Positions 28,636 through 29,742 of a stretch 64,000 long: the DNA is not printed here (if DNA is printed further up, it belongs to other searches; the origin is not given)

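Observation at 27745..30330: Class-5-pilin-like subunits plus a chaperone in a Bacteroidota genome: possible undescribed donor-strand pilus or surface polymer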

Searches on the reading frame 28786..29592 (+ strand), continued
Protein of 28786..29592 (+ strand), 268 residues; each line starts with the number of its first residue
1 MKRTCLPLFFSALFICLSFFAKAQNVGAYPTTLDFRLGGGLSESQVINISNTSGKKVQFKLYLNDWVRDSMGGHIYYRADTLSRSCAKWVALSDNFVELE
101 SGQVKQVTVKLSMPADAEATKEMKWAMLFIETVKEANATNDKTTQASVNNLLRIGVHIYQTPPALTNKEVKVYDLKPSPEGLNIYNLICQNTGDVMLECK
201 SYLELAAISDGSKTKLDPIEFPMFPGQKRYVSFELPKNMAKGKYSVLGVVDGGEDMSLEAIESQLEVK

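Call 61: search_protein_families(library=ncbifam, proteins=[L042:2796-5543:-, L024:2763-5525:-, L078:4216-6948:+, L069:1331-4102:-], max_evalue=1)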
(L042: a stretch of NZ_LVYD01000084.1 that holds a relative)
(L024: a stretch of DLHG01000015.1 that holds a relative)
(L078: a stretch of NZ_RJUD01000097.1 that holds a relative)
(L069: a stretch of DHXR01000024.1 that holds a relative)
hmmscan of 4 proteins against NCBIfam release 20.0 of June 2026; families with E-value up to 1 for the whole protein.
L042:2796-5543:- (915 aa): 4 families
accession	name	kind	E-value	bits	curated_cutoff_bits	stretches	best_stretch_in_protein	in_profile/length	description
NF041740.1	choice_anch_T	equivalog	0.012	14.8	70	1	146-214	145-217/259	choice-of-anchor T family protein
TIGR04183.1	Por_Secre_tail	domain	0.015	15.3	23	1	838-873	23-60/72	T9SS type A sorting domain-containing protein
TIGR02745.1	ccoG_rdxA_fixG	equivalog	0.025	13.5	316.7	1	166-241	349-423/435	cytochrome c oxidase accessory protein CcoG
NF033510.3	Ca_tandemer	repeat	0.057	13.8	50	1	834-865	36-72/96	Ca2+-stabilized repeat-containing adhesin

L024:2763-5525:- (920 aa): 0 families

L078:4216-6948:+ (910 aa): 2 families
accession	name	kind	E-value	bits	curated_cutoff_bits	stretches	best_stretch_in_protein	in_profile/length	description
NF041740.1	choice_anch_T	equivalog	2.2e-05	23.7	70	1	12-188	4-189/259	choice-of-anchor T family protein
TIGR02745.1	ccoG_rdxA_fixG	equivalog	0.00058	18.9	316.7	1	157-235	343-421/435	cytochrome c oxidase accessory protein CcoG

L069:1331-4102:- (923 aa): 2 families
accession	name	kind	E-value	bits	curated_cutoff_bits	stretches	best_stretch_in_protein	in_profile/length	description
TIGR02745.1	ccoG_rdxA_fixG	equivalog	0.0014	17.7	316.7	1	164-243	348-426/435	cytochrome c oxidase accessory protein CcoG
NF000066.1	rifampin_ARR_Sa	exception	0.084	12.6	250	1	441-489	57-105/137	NAD(+)--rifampin ADP-ribosyltransferase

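Call 65: search_protein_families(library=pfam, alignment_id=A3, max_evalue=1)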
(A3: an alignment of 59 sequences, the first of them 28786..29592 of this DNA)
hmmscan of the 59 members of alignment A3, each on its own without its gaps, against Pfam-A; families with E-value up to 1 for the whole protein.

A. member 1, window:28786-29592:+ (268 aa): 4 families
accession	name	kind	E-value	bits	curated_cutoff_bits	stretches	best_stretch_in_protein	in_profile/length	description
PF06030.18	WxLIP_PGBD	-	0.002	18.6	27.3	1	44-117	30-108/121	WxL Interacting Protein, peptidoglycan binding domain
PF17753.7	Ig_mannosidase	-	0.014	15.5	22.6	1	92-120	41-69/81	Ig-fold domain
PF18518.7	TcA_RBD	-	0.054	14.3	32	1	51-148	20-114/132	TcA receptor binding domain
PF10633.15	NPCBM_assoc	-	0.12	13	24.4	1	93-120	40-67/78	NPCBM-associated, NEW3 domain of alpha-galactosidase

B. families by the number of members that match (of 59 scanned): 57 families (the first 25 are shown)
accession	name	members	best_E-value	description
PF06030.18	WxLIP_PGBD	59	4.9e-08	WxL Interacting Protein, peptidoglycan binding domain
PF22076.2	Cep192_D6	44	1.2e-05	Cep192 domain 6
PF06280.18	fn3_5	42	4.4e-05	Fn3-like domain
PF21310.3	OCRL-like_ASH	33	0.00057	Inositol polyphosphate 5-phosphatase OCRL-like, ASH domain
PF00635.32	Motile_Sperm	17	0.0052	MSP (Major sperm protein) domain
PF10633.15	NPCBM_assoc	17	0.023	NPCBM-associated, NEW3 domain of alpha-galactosidase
PF14310.12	Fn3-like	14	0.0065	Fibronectin type III-like domain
PF23619.1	Ig_VWA7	10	0.0061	VWA7 Ig-like domain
PF21633.3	MOV-10_Ig-like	9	0.025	Helicase MOV-10, Ig-like domain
PF16158.11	N_BRCA1_IG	8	0.064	Ig-like domain from next to BRCA1 gene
PF17753.7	Ig_mannosidase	7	0.014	Ig-fold domain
PF12477.13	TraW_N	6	0.013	Sex factor F TraW protein N terminal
PF22067.2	Cep192_D3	5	0.00046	Cep192 domain 3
PF19190.6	BACON_2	4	0.038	Viral BACON domain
PF11614.14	FixG_C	4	0.056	IG-like fold at C-terminal of FixG, putative oxidoreductase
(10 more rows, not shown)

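Call 80: search_protein_families(library=pfam, proteins=[L042:3393-4778:-, L024:3357-4772:-, L044:5963-7375:+, L052:5855-7279:+, L055:5055-6461:+, L066:11751-13154:+, L069:1934-3340:-, L070:4331-5737:-, L078:4960-6351:+, L074:2859-4259:-], max_evalue=10)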
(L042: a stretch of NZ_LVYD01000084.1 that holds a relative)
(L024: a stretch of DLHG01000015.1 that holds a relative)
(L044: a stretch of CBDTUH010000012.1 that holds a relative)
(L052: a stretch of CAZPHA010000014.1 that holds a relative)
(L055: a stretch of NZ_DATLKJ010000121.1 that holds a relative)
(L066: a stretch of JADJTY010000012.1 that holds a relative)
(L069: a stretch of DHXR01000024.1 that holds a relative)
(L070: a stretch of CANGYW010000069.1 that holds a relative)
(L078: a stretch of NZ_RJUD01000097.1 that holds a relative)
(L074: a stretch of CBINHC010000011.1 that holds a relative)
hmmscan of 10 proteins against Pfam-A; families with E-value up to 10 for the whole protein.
L042:3393-4778:- (462 aa): 0 families

L024:3357-4772:- (472 aa): 0 families

L044:5963-7375:+ (471 aa): 0 families

L052:5855-7279:+ (475 aa): 1 family
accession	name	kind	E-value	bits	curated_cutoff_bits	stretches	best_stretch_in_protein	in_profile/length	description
PF09997.14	DUF2238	-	0.095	13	26.4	1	381-438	9-67/140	Predicted membrane protein (DUF2238)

L055:5055-6461:+ (469 aa): 0 families

L066:11751-13154:+ (468 aa): 0 families

L069:1934-3340:- (469 aa): 0 families

L070:4331-5737:- (469 aa): 0 families

L078:4960-6351:+ (464 aa): 0 families

L074:2859-4259:- (467 aa): 0 families

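Call 81: search_solved_structures(query=A6, max_evalue=10, show_alignments=0)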
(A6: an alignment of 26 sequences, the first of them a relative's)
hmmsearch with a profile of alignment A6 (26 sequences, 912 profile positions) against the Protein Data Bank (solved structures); distinct sequences matched with E-value up to 10: 2.
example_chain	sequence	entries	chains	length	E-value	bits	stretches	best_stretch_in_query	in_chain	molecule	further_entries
9rhp_A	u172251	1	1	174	0.99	10.5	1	155-216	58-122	Archaeal bundling protein X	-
1cms_A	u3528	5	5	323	1.2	10.3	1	413-497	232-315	PROCHYMOSIN A/B PRECURSOR | CHYMOSIN | CHYMOSIN B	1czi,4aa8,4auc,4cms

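Call 84: find_related_loci(query=A7, collection=metagenome_contigs, flank=8000)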
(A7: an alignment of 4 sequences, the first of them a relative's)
Query A7 (920 aa) in metagenome_contigs; peptide patterns used: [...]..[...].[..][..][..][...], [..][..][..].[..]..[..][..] (x = any residue, [..] = any of these).
205 stretches matched a pattern; 2 encode a relative of the query (tblastn E <= 1e-3); 2 distinct loci.
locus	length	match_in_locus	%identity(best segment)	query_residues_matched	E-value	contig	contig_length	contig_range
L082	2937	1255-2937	78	1-562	0e+0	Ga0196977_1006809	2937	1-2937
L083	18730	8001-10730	28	11-920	3e-96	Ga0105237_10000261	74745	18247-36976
